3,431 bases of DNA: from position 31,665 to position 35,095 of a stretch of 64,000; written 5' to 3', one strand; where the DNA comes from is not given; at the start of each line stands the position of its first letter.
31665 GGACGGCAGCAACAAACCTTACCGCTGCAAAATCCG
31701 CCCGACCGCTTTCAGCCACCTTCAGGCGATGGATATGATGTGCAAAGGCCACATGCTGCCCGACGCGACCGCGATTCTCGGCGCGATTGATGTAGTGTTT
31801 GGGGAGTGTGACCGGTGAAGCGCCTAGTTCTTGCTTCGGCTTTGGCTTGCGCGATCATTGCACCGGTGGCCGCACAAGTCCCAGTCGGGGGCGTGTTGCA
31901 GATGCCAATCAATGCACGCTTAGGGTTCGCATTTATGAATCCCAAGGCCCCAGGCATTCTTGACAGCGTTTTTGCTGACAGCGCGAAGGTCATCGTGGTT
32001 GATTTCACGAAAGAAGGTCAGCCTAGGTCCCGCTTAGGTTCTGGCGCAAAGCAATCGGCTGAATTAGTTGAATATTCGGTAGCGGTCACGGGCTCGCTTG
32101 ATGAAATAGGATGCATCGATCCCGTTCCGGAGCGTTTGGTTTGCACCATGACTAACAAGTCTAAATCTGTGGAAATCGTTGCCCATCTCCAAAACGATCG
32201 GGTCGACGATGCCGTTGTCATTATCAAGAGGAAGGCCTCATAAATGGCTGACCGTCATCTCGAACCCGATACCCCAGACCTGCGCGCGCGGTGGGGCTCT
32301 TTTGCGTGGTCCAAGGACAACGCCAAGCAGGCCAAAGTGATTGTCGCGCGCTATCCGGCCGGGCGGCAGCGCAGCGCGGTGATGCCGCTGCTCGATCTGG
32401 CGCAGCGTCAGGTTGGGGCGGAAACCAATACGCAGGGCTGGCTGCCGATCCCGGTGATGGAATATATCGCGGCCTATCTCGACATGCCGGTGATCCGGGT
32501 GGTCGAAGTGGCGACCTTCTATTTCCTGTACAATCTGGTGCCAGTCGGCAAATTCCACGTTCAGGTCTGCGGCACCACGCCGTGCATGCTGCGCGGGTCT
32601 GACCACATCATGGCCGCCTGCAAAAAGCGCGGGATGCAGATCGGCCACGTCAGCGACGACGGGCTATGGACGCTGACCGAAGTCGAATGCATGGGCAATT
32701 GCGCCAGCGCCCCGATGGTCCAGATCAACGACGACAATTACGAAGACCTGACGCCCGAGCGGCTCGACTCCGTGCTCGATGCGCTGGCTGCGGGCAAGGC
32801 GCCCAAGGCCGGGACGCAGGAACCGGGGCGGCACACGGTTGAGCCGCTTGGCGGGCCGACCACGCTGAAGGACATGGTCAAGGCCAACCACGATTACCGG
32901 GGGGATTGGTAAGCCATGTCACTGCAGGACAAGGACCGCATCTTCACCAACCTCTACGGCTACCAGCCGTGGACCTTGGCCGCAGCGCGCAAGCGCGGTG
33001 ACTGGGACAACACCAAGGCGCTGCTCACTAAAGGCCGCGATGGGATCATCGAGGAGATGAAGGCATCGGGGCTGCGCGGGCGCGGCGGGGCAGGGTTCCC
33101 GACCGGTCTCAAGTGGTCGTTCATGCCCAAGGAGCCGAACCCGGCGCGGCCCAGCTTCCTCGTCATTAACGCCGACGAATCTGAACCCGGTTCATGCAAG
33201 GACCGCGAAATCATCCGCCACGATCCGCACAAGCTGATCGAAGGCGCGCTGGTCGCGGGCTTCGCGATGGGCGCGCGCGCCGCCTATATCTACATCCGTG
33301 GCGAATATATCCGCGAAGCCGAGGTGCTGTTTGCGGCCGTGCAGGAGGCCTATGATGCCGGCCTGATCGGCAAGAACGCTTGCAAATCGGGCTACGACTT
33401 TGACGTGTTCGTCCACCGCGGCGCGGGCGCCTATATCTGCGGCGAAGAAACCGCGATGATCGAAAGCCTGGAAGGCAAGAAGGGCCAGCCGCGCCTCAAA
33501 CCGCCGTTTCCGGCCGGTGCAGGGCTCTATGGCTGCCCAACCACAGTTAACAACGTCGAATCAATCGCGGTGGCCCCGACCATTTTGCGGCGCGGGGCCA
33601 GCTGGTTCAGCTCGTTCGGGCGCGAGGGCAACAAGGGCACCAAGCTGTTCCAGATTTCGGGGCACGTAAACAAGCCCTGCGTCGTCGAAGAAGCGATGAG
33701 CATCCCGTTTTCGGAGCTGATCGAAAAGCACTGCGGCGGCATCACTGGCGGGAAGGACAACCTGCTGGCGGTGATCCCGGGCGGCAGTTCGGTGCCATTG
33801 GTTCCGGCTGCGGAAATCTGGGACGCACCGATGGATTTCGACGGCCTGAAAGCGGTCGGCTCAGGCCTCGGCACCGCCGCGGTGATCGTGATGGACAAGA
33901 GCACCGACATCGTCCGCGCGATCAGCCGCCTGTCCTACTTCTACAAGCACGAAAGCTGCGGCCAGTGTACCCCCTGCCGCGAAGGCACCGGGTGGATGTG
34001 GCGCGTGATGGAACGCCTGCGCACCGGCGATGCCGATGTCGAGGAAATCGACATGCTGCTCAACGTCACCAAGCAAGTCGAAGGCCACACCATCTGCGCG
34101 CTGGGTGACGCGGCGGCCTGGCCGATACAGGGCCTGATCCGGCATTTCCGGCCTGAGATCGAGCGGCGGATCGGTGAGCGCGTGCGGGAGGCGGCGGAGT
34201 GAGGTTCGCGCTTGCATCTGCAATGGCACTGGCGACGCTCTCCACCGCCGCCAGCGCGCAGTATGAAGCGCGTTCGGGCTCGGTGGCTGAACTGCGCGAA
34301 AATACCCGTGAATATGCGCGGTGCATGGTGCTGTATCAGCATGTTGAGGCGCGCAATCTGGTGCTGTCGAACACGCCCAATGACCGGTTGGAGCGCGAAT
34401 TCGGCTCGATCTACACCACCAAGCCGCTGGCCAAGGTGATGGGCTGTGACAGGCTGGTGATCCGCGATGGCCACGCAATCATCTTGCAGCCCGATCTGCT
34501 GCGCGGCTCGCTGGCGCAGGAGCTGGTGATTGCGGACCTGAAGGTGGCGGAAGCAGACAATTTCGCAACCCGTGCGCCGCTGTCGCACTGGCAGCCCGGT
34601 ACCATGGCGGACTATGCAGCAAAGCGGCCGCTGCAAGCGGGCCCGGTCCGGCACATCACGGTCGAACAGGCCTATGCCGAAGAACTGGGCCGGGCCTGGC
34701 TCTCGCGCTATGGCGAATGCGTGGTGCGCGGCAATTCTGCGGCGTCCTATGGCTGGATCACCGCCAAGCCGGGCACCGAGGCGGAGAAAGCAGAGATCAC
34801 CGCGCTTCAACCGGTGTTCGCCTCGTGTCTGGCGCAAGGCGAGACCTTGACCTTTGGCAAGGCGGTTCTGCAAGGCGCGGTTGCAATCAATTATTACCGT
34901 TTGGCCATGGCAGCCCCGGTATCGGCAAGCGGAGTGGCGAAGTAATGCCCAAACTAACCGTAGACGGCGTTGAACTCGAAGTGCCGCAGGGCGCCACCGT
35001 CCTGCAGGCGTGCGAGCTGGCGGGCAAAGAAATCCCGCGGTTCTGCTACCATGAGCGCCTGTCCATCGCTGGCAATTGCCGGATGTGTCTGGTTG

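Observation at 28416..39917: The nuo operon acts as a gene-capture platform: seven junctions carry inserts that keep translational coupling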

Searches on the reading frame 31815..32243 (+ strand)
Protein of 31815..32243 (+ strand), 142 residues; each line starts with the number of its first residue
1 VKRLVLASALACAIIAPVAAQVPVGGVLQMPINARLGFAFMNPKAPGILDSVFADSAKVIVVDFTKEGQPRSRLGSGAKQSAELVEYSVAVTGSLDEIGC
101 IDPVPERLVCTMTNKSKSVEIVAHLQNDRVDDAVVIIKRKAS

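Call 5: search_protein_families(library=ncbifam, proteins=[window:31815-32243:+], max_evalue=1)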
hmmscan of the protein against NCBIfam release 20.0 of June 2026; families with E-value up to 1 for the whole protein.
window:31815-32243:+ (142 aa): 1 family
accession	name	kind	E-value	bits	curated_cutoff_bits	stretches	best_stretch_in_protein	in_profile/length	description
NF049866.1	outer_TDE1717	subfamily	0.16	11.8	135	1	1-25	1-25/210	TDE1717 family outer membrane beta-barrel protein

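Call 9: search_protein_families(library=pfam, proteins=[window:31815-32243:+], max_evalue=1)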
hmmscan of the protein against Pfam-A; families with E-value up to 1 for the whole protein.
window:31815-32243:+ (142 aa): 0 families

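Call 21: find_homologous_proteins(query=window:31815-32243:+, max_evalue=0.01)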
Query window:31815-32243:+ (142 aa): 3 proteins with E <= 0.01 among 69 candidates.
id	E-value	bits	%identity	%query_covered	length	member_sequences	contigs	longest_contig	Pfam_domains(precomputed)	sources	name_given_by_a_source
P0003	6.1e-81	286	96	100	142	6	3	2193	-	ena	-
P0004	1.6e-58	214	90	80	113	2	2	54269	-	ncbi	-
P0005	1.0e-56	208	70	100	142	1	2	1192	-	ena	-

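Call 22: find_encoding_contigs(protein=P0004, flank=10000, max_places=3)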
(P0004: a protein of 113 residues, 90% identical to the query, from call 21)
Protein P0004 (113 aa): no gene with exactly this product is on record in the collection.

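Call 23: find_encoding_contigs(protein=P0005, flank=5000, max_places=3)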
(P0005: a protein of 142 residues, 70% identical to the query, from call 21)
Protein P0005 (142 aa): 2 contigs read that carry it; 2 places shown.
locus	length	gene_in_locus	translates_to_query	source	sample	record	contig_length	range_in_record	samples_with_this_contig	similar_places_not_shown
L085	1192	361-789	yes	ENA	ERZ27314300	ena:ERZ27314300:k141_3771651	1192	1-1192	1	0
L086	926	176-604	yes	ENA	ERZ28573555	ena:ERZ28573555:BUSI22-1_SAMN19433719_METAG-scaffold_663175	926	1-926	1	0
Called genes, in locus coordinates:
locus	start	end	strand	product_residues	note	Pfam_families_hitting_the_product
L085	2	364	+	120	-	?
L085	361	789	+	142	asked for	-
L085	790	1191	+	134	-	?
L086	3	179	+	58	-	?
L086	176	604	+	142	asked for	-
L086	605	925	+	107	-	?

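Call 61: search_protein_families(library=padloc, proteins=[window:31815-32243:+], max_evalue=0.1)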
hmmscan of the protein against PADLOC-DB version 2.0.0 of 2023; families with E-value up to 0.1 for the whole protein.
window:31815-32243:+ (142 aa): 1 family
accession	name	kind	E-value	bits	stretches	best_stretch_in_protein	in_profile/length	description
PDLC02083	Cas4_II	-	0.01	14.3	1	42-125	70-144/186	-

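Call 62: search_protein_families(library=phrogs, proteins=[window:31815-32243:+], max_evalue=0.1)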
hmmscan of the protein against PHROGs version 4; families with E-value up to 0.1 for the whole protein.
window:31815-32243:+ (142 aa): 0 families

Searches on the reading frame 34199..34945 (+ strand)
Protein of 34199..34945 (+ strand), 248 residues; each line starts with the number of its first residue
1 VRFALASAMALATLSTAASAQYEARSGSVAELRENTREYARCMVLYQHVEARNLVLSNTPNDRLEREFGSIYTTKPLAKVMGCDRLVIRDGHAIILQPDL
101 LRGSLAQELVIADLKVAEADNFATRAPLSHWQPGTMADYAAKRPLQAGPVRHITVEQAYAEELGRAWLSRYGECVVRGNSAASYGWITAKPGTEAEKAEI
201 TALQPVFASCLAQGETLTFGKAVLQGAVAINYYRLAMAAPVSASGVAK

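Call 5: search_protein_families(library=ncbifam, proteins=[window:34199-34945:+], max_evalue=1)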
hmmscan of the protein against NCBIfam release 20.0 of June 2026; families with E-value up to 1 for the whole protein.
window:34199-34945:+ (248 aa): 0 families

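Call 9: search_protein_families(library=pfam, proteins=[window:34199-34945:+], max_evalue=1)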
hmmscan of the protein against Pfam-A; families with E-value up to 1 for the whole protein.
window:34199-34945:+ (248 aa): 0 families

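Call 26: find_homologous_proteins(query=window:34199-34945:+, max_evalue=0.001)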
Query window:34199-34945:+ (248 aa): 65 proteins with E <= 0.001 among 1957 candidates.
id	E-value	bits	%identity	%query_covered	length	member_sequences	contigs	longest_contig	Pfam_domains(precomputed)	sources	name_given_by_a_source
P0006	2.4e-152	523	100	97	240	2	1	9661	-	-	-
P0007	2.7e-136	470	87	100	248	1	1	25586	-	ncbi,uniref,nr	ncbi:hypothetical protein [Novosphingobium sp.]|uniref:hypothetical protein n=1 Tax=Novosphingobium 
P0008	1.4e-116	406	74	100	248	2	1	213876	-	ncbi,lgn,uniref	ncbi:MAG: hypothetical protein ABL914_00895 [Novosphingobium sp.]|uniref:hypothetical protein n=1 Ta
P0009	1.9e-89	317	59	99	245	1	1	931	-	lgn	-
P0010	3.8e-85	303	57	100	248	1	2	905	-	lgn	-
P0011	8.0e-84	299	60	100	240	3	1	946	-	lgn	-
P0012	3.2e-82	293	60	92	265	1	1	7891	-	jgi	jgi:hypothetical protein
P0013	5.8e-81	289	57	98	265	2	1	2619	-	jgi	jgi:hypothetical protein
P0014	4.1e-79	283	55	100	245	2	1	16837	-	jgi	jgi:hypothetical protein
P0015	3.9e-78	280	55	100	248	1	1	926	-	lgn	-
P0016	1.3e-77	278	55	100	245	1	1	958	-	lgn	-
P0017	1.7e-64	235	48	99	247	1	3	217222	-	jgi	jgi:hypothetical protein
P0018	2.4e-56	209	43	99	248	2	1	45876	-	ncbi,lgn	-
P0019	2.3e-55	206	44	91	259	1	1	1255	-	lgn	-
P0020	3.0e-50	189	40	100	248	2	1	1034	-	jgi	jgi:hypothetical protein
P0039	7.8e-25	106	33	87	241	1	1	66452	-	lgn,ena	-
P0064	4.4e-16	77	28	95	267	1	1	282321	-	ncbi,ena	-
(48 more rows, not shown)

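Call 27: find_encoding_contigs(protein=P0007, flank=10000, max_places=2)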
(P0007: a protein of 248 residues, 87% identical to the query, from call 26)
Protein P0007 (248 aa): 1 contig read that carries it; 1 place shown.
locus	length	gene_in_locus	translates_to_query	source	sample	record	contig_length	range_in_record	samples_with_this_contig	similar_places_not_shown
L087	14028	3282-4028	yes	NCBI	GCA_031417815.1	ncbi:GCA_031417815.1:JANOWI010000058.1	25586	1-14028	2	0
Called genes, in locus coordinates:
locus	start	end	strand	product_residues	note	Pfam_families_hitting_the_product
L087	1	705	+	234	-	?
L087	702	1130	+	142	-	-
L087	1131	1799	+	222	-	PF01257:2Fe-2S_thioredx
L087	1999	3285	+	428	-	PF01512:Complex1_51K, PF10531:SLBB (weak), PF22461:SLBB_2, PF10589:NADH_4Fe-4S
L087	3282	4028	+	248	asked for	-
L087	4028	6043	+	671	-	PF00111:Fer2, PF13510:Fer2_4, PF10588:NADH-G_4Fe-4S_3, PF22117:Fer4_Nqo3, PF22151:Fer4_NDSU1, PF00384:Molybdopterin, PF09326:NADH_dhqG_C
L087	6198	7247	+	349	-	PF00146:NADHdh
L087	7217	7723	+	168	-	-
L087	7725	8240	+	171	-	PF13183:Fer4_8 (faint), PF14697:Fer4_21 (faint), PF13237:Fer4_10 (weak), PF00037:Fer4 (weak), PF12838:Fer4_7, PF13187:Fer4_9, PF13484:Fer4_16 (weak), PF00037:Fer4, +3 more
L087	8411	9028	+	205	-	PF00499:Oxidored_q3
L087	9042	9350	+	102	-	PF00420:Oxidored_q2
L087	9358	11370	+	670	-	PF00662:Proton_antipo_N, PF00361:Proton_antipo_M, PF06455:NADH5_C (weak)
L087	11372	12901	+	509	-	PF00361:Proton_antipo_M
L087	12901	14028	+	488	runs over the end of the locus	PF00361:Proton_antipo_M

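Call 28: find_encoding_contigs(protein=P0008, flank=10000, max_places=2)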
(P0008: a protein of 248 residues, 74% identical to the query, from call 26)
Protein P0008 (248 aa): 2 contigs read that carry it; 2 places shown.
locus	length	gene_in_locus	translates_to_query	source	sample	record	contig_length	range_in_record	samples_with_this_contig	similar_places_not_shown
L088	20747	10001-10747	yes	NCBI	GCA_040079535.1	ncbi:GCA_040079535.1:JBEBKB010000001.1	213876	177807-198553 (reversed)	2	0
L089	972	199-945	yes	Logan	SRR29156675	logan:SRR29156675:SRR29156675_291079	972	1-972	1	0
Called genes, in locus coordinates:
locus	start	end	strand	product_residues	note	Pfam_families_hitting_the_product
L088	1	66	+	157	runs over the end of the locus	PF06347:SH3_4, PF08239:SH3_3 (faint), PF06347:SH3_4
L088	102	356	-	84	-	-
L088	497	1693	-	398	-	PF00108:Thiolase_N, PF02803:Thiolase_C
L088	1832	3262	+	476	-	PF00171:Aldedh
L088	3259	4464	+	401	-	-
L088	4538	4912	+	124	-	PF00507:Oxidored_q4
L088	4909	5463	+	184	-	PF01058:Oxidored_q6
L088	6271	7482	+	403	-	PF00346:Complex1_49kDa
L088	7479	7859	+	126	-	-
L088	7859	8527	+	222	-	PF01257:2Fe-2S_thioredx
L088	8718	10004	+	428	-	PF01512:Complex1_51K, PF10531:SLBB (weak), PF22461:SLBB_2, PF10589:NADH_4Fe-4S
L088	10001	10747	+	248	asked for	-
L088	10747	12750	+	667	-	PF00111:Fer2, PF13510:Fer2_4, PF10588:NADH-G_4Fe-4S_3, PF22117:Fer4_Nqo3, PF22151:Fer4_NDSU1, PF00384:Molybdopterin, PF09326:NADH_dhqG_C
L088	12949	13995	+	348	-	PF00146:NADHdh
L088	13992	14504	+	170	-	PF07799:DUF1643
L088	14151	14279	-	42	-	-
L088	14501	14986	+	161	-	PF13183:Fer4_8 (faint), PF14697:Fer4_21 (faint), PF12797:Fer4_2 (faint), PF13237:Fer4_10 (weak), PF00037:Fer4 (weak), PF12838:Fer4_7, PF13187:Fer4_9, PF00037:Fer4, +3 more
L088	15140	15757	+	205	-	PF00499:Oxidored_q3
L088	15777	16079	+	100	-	PF00420:Oxidored_q2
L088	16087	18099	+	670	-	PF00662:Proton_antipo_N, PF00361:Proton_antipo_M, PF06455:NADH5_C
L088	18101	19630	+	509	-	PF00361:Proton_antipo_M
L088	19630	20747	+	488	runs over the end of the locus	PF00361:Proton_antipo_M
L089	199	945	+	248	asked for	-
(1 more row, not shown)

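Call 47: predict_structure(alignment_id=A2)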
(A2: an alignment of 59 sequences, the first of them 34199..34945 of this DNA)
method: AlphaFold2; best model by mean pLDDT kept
length: 248 residues; sequences in the alignment: 59
mean_pLDDT: 86.7   pTM: 0.83
mean pLDDT of the five models: 86.7, 86.0, 84.5, 82.5, 81.3
residues with pLDDT >= 90: 168; 70-90: 45; 50-70: 6; < 50: 29
segments of 3 or more residues with pLDDT < 50: 1-26, 246-248
pLDDT, mean of each block of 10 residues (from residue 1): 43 39 59 95 98 96 95 94 91 92 98 96 95 89 76 86 93 98 98 97 97 87 96 97 59
secondary structure, 60 per line:
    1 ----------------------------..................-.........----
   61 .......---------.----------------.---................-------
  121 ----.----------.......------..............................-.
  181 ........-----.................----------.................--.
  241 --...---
elements in order: H29-46 H48-56 H61-67 H98-113 H136-142 H149-178 H180-188 H194-210 H221-237

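Call 51: fold_search(model_id=the predicted structure, library=pdb)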
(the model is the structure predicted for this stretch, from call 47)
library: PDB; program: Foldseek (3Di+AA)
matches with E <= 10: 122; with E <= 0.001: 0
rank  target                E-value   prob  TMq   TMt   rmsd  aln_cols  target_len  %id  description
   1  4zrp_A                6.8e-01  0.08  0.15  0.11  19.8       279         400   13  TC:CD320 (released 2016-07-20)
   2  1otw_B                7.1e-01  0.07  0.14  0.14  18.4       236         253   11  Crystal structure of PqqC in complex with PQQ and a putative H2O2 (released 2004-05-11)
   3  9itt_Z                8.6e-01  0.11  0.19  0.19  18.2       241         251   11  Chloroflexus aurantiacus ADP-bound ATP synthase, state 2 (released 2025-03-19)
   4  9e0v_A                8.6e-01  0.09  0.18  0.20  16.7       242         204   15  GSDMD bound to a peptide (released 2025-10-22)
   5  4zrp_B                9.5e-01  0.08  0.17  0.12  19.9       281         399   13  TC:CD320 (released 2016-07-20)
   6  7mxy_A                1.3e+00  0.08  0.16  0.16  19.9       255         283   12  Cryo-EM structure of PfFNT-inhibitor complex (released 2021-12-08)
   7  2gm7_D                1.5e+00  0.04  0.12  0.13  16.4       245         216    9  TenA Homolog/Thi-4 Thiaminase from Pyrobaculum Aerophilum (released 2006-04-18)
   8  7qbe_C                1.7e+00  0.05  0.16  0.12  20.4       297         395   13  TC:CD320 in complex with nanobody TC-Nb11 (released 2022-03-16)
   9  7qbe_A                1.8e+00  0.05  0.15  0.11  20.6       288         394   14  TC:CD320 in complex with nanobody TC-Nb11 (released 2022-03-16)
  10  4i3n                  1.8e+00  0.06  0.13  0.09  15.1       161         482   14  Crystal structure of rabbit ryanodine receptor 1 (residues 1-536) disease mutant D61N (released 2013-02-20)
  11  3kmi_B                1.9e+00  0.07  0.16  0.21  15.5       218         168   10  Crystal structure of putative membrane protein from Clostridium difficile 630 (released 2009-11-17)
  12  6fkf_a                2.0e+00  0.04  0.16  0.18  14.4       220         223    9  Chloroplast F1Fo conformation 1 (released 2018-05-23)
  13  3gqt_D                2.5e+00  0.06  0.17  0.12  17.8       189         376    8  Crystal structure of glutaryl-CoA dehydrogenase from Burkholderia pseudomallei with fragment (1,4-dimethyl-1,2,3,4-tet (released 2009-04-28)
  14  8dex_I                2.6e+00  0.03  0.11  0.08  17.2       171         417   10  type I-C Cascade (released 2023-02-15)
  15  5lnx_G                3.0e+00  0.07  0.17  0.12  18.2       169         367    9  Crystal structure of MmgC, an acyl-CoA dehydrogenase from bacillus subtilis. (released 2017-08-16)
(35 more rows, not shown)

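Call 61: search_protein_families(library=padloc, proteins=[window:34199-34945:+], max_evalue=0.1)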
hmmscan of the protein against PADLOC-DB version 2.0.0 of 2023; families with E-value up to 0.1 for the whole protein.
window:34199-34945:+ (248 aa): 0 families

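Call 62: search_protein_families(library=phrogs, proteins=[window:34199-34945:+], max_evalue=0.1)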
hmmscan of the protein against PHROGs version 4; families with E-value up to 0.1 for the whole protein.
window:34199-34945:+ (248 aa): 0 families

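Call 73: find_encoding_contigs(protein=P0064, flank=3000, max_places=1)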
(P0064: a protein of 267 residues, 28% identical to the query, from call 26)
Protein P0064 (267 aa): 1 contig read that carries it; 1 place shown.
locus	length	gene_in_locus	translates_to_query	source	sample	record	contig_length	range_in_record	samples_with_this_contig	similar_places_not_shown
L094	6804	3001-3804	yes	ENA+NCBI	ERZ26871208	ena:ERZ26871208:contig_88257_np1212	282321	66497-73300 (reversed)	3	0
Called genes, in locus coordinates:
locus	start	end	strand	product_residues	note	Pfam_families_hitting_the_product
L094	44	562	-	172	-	PF03572:Peptidase_S41 (faint)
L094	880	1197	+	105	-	-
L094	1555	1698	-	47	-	-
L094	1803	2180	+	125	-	-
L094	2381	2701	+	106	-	-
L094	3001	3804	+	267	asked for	-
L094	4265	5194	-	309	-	PF10647:Gmad1 (faint), PF26550:Tricorn_2nd, PF00930:DPPIV_N (faint), PF08662:eIF2A (faint), PF26549:Tricorn_N, PF26550:Tricorn_2nd, PF26549:Tricorn_N, PF07676:PD40, +1 more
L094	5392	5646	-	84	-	PF05598:DUF772 (weak)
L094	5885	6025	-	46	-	-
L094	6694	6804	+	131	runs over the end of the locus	-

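Call 74: find_encoding_contigs(protein=P0039, flank=3000, max_places=1)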
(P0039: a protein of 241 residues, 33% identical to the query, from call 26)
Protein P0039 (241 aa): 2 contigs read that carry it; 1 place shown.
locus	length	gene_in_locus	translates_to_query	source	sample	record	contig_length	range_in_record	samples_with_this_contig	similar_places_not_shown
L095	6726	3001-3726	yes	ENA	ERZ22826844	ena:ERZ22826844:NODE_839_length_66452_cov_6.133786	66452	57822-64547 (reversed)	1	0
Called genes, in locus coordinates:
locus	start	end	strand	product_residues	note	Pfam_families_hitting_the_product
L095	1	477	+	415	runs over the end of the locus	PF00346:Complex1_49kDa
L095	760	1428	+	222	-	PF01257:2Fe-2S_thioredx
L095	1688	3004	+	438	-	PF01512:Complex1_51K, PF10531:SLBB (weak), PF22461:SLBB_2, PF10589:NADH_4Fe-4S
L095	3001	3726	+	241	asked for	-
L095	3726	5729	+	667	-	PF00111:Fer2, PF13510:Fer2_4, PF10588:NADH-G_4Fe-4S_3, PF22117:Fer4_Nqo3, PF22151:Fer4_NDSU1, PF00384:Molybdopterin, PF09326:NADH_dhqG_C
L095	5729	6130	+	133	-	PF13650:Asp_protease_2 (weak), PF13975:gag-asp_proteas (weak)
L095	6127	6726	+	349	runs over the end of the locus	PF00146:NADHdh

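Call 88: search_solved_structures(query=A2, max_evalue=1)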
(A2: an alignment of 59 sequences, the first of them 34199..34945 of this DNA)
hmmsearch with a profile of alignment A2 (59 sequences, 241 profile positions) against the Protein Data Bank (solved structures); distinct sequences matched with E-value up to 1: 0.
